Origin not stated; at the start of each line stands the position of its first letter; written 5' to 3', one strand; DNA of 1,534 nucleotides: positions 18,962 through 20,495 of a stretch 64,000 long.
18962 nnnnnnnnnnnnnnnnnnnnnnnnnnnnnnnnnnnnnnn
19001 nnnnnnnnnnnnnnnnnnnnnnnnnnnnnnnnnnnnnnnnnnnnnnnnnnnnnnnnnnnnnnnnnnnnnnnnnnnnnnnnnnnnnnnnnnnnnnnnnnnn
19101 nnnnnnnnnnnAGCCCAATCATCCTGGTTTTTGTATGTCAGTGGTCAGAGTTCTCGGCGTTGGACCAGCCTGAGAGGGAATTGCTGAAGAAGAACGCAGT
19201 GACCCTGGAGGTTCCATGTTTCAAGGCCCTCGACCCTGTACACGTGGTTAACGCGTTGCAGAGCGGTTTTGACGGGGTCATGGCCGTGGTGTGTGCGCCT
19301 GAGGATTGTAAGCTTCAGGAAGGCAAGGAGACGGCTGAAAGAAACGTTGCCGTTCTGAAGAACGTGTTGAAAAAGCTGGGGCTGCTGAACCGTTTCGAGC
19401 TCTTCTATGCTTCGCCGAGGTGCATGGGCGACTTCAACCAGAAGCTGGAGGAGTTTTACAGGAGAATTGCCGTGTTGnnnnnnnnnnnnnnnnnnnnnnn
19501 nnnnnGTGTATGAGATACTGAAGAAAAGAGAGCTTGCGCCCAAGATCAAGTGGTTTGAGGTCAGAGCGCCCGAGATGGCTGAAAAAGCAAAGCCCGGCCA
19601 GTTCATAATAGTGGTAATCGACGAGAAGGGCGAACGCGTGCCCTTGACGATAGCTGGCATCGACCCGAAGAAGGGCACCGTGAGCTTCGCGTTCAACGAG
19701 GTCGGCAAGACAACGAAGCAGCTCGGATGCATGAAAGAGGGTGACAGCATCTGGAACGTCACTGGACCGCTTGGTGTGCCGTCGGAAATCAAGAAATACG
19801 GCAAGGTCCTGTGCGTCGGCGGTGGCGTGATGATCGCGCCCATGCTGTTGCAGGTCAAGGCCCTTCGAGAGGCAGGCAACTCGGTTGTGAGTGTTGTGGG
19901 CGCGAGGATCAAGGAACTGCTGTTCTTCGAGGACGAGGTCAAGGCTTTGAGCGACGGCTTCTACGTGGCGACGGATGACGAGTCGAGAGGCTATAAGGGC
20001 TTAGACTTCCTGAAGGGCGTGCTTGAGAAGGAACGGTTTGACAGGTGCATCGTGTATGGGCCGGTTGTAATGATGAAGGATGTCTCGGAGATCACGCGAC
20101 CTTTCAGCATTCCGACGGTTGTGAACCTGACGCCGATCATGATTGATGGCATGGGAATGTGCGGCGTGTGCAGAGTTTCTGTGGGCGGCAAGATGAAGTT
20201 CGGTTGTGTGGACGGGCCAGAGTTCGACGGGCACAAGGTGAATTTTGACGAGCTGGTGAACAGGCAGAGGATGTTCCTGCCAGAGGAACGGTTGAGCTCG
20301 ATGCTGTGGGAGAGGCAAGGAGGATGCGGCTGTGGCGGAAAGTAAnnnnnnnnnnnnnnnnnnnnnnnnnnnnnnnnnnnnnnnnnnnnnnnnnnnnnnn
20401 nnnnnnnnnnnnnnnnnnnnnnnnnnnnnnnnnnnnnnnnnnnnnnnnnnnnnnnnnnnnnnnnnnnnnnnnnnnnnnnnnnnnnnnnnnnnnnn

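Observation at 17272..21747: NfnAB-like bifurcating oxidoreductase genes co-operonic with a duplicated ferredoxin-MvhD protein and a TrxB-like flavoprotein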

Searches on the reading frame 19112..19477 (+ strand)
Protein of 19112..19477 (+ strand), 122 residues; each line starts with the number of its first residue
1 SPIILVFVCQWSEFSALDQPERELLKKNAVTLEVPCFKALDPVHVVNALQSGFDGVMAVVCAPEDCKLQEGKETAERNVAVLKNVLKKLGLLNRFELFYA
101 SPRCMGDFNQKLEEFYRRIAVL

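Call 25: search_solved_structures(query=window:19112-19477:+, max_evalue=0.01, show_alignments=4)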
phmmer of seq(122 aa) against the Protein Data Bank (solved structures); distinct sequences matched with E-value up to 0.01: 6.
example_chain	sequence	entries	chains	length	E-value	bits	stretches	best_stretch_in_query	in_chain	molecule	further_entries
9sfi_K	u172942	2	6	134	2.6e-11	47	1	2-119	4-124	F420-non-reducing hydrogenase subunit delta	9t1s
7bkb_F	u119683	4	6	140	1.1e-08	38.5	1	2-103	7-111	F420-non-reducing hydrogenase subunit D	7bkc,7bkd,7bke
5odc_D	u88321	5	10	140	4.8e-07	33.2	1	2-121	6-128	Methyl-viologen reducing hydrogenase subunit D | Methyl-viologen reducing hydrogenase, subunit D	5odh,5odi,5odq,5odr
8rvv_F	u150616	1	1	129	2.5e-06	30.9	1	2-120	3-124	Methyl viologen-reducing hydrogenase, subunit D-related protein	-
8rvu_F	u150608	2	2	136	3e-06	30.6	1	2-120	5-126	Methyl viologen-reducing hydrogenase, subunit D-related protein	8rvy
9sw2_D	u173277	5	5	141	6.1e-06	29.7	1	4-91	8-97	F420-non-reducing hydrogenase iron-sulfur subunit D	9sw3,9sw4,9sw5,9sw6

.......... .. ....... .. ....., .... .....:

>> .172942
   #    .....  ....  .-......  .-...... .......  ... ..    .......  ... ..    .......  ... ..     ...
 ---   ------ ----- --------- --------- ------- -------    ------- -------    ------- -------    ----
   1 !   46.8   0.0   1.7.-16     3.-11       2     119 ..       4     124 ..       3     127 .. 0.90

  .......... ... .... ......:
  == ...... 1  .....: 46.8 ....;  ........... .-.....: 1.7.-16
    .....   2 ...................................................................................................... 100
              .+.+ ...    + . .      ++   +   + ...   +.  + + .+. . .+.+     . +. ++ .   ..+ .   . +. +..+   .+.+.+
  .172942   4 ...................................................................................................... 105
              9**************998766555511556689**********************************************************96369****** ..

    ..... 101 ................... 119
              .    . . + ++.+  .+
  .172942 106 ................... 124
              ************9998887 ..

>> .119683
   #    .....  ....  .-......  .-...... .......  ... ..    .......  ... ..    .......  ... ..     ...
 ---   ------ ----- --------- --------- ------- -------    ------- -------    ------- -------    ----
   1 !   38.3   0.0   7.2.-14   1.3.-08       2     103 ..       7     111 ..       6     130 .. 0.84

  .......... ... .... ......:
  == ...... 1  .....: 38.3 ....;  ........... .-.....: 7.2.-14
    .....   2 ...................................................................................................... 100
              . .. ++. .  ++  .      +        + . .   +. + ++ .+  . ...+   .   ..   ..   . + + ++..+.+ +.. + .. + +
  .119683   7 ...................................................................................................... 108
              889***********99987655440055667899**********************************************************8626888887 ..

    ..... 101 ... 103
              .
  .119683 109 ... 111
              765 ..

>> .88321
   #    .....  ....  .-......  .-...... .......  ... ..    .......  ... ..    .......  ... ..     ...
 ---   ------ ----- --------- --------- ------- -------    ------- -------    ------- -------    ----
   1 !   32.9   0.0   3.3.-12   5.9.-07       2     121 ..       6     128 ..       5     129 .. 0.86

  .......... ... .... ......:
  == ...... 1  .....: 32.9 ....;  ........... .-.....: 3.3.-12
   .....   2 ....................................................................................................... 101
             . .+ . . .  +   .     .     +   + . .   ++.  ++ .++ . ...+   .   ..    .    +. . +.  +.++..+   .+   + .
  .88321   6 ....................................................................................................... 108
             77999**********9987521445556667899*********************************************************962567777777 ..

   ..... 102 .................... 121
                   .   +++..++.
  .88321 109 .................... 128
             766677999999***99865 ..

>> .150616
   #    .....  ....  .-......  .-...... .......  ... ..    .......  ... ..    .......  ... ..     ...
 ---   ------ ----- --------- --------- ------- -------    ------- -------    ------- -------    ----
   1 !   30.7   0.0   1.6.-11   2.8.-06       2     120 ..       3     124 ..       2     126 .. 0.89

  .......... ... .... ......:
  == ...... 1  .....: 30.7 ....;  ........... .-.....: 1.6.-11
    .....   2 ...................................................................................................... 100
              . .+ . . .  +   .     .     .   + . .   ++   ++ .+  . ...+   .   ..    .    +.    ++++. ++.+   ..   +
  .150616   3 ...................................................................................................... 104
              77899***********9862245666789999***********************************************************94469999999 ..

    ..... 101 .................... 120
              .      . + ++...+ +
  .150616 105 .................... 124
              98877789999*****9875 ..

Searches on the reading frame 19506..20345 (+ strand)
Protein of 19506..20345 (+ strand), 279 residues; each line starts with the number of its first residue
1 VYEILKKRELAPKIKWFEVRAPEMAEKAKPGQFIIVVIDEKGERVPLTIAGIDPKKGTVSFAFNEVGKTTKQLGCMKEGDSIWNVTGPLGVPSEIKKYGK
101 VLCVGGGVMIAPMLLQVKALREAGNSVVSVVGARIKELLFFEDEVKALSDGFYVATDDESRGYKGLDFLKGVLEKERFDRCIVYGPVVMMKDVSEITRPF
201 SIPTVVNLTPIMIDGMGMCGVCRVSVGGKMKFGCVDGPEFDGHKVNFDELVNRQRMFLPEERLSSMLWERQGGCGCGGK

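Call 7: search_protein_families(library=pfam, proteins=[window:19506-20345:+], max_evalue=0.01)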
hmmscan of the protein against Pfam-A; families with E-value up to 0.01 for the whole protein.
window:19506-20345:+ (279 aa): 1 family
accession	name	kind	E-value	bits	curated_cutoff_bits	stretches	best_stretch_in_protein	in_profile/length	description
PF10418.14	DHODB_Fe-S_bind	-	6.4e-11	42.2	23.9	1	211-245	3-40/41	Iron-sulfur cluster binding domain of dihydroorotate dehydrogenase B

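Call 11: search_solved_structures(query=window:19506-20345:+, max_evalue=0.00001)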
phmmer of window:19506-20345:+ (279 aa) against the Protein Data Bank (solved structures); distinct sequences matched with E-value up to 0.00001: 9.
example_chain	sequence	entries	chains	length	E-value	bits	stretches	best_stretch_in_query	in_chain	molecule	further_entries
5jca_S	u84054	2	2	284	1.6e-85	290.1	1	1-271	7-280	NADH-dependent Ferredoxin:NADP Oxidoreductase (NfnI) subunit beta | NADH-dependent Ferredoxin:NADP Oxidoreductase subunit beta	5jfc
4ylf_A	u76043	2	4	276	7.5e-76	258.3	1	2-264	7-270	Dihydroorotate dehydrogenase B (NAD(+)), electron transfer subunit homolog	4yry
5vj7_B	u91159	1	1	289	2e-55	191.3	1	1-264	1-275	Ferredoxin-NADP(+) reductase subunit alpha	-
3lrx_A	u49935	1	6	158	3e-16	62.7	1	76-216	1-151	Putative hydrogenase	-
9nez_C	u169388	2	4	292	1.4e-12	50.7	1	12-241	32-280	Sulfhydrogenase 1 subunit gamma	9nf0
1ep1_B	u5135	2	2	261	9.5e-12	48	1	3-244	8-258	DIHYDROOROTATE DEHYDROGENASE B (PYRK SUBUNIT)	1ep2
1ep3_B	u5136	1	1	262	9.7e-12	47.9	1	3-244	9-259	DIHYDROOROTATE DEHYDROGENASE B (PYRK SUBUNIT)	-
5ksw_B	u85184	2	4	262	1.8e-11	47.1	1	3-243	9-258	Dihydroorotate dehydrogenase B (NAD(+)), electron transfer subunit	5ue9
3lyu_A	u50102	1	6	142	6.7e-08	35.4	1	83-205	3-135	Putative hydrogenase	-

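Call 34: search_solved_structures(query=window:19506-20345:+, max_evalue=1e-40, show_alignments=3)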
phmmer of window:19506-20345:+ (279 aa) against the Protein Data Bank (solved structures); distinct sequences matched with E-value up to 1e-40: 3.
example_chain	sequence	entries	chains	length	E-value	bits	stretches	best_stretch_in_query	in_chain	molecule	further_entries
5jca_S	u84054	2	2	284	1.6e-85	290.1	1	1-271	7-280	NADH-dependent Ferredoxin:NADP Oxidoreductase (NfnI) subunit beta | NADH-dependent Ferredoxin:NADP Oxidoreductase subunit beta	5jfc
4ylf_A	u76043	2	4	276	7.5e-76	258.3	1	2-264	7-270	Dihydroorotate dehydrogenase B (NAD(+)), electron transfer subunit homolog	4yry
5vj7_B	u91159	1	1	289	2e-55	191.3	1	1-264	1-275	Ferredoxin-NADP(+) reductase subunit alpha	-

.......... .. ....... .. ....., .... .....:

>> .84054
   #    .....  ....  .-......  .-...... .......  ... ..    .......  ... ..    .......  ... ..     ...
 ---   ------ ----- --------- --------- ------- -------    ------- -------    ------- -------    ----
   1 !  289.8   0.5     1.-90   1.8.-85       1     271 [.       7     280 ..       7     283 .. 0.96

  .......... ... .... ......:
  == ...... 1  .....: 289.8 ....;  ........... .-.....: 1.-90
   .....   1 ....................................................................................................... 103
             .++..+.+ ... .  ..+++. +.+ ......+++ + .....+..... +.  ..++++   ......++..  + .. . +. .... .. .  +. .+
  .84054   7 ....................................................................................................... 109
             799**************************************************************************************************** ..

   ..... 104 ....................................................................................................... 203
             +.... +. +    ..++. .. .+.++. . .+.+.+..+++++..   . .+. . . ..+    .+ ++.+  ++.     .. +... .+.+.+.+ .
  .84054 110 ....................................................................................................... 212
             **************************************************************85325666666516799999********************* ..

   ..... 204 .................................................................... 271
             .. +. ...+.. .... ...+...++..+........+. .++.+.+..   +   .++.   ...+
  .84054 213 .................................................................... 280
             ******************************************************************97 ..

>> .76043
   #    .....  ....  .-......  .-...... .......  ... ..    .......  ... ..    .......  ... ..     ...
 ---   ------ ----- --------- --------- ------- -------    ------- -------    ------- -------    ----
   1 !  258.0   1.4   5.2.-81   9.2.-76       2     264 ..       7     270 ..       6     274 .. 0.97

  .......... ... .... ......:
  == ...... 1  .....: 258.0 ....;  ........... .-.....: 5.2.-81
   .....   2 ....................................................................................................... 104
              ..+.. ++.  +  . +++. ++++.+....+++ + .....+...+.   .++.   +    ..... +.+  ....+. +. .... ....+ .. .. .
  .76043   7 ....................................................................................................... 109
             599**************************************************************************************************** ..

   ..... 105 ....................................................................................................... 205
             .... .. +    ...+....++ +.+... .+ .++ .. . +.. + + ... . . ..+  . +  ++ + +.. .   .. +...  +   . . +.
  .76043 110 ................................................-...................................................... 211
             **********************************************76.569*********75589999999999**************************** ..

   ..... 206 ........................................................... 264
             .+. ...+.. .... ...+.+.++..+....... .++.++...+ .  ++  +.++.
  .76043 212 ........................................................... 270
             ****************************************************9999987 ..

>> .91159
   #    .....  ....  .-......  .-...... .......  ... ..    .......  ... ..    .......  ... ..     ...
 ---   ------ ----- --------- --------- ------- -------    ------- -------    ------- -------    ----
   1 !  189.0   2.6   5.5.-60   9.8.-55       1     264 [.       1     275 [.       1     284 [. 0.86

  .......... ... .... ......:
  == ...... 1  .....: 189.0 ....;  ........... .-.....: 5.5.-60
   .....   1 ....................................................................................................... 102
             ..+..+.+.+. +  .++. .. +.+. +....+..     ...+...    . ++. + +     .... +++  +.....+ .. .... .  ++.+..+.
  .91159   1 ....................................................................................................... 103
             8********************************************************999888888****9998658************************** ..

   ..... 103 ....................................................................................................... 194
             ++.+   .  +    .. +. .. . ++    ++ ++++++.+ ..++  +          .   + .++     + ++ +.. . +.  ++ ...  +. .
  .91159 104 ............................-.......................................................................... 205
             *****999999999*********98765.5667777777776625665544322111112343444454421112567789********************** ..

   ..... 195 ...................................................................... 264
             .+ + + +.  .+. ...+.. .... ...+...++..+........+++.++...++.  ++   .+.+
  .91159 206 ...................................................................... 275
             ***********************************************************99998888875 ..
